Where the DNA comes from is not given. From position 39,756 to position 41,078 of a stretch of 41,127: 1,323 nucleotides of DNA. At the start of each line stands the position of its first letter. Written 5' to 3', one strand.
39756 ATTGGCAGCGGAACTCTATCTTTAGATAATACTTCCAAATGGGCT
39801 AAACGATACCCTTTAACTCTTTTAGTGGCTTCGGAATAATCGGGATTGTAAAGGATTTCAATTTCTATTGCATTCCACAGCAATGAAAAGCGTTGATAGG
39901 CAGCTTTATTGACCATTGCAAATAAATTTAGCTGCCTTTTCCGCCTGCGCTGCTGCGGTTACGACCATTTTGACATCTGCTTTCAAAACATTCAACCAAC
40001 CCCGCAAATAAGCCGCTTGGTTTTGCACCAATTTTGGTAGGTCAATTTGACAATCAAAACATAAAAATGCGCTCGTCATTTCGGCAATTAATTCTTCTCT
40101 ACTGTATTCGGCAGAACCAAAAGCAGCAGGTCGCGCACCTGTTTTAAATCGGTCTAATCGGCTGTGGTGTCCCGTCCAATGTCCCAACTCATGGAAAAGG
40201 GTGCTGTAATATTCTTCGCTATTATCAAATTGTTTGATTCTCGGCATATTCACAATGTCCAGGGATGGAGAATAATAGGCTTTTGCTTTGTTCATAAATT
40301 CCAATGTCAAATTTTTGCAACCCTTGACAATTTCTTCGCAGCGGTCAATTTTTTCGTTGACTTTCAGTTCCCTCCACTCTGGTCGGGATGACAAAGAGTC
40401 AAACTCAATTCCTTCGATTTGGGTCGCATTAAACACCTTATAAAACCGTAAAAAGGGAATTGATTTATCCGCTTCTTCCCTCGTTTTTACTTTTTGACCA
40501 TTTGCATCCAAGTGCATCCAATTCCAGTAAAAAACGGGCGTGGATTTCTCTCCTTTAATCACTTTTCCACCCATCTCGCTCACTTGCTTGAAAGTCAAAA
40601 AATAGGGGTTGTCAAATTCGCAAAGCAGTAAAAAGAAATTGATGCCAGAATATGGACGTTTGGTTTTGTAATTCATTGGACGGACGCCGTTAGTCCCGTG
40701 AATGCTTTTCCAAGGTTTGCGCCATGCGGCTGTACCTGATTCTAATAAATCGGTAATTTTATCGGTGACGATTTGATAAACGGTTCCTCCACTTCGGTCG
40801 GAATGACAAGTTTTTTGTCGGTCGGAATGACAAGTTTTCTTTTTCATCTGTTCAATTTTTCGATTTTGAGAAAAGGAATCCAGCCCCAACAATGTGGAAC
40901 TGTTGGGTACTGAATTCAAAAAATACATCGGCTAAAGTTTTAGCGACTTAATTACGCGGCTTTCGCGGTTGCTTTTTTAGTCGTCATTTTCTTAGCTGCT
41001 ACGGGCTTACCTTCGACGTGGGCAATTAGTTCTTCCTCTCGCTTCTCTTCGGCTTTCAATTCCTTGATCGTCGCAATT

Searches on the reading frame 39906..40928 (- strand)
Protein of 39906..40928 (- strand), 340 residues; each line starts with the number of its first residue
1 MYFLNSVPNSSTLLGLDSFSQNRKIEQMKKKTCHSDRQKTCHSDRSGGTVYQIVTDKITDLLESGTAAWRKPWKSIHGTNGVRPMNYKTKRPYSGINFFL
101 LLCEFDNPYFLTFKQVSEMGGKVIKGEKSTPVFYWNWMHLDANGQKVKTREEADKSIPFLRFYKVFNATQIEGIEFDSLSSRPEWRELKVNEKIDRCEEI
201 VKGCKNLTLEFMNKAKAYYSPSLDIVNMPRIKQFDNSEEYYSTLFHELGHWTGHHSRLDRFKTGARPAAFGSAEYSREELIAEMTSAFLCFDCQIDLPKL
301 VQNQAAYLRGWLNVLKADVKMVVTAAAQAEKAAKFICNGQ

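Call 9: search_protein_families(library=pfam, proteins=[window:39906-40928:-], max_evalue=0.01)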
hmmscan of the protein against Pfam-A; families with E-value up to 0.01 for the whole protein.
window:39906-40928:- (340 aa): 2 families
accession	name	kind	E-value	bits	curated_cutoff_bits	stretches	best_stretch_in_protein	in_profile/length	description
PF18818.7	MPTase-PolyVal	-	4.3e-37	127.4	27.5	1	213-328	17-126/126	Zincin-like metallopeptidase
PF08401.16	ArdcN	-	5.2e-31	107.8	22.6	1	50-166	3-123/123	N-terminal domain of anti-restriction factor ArdC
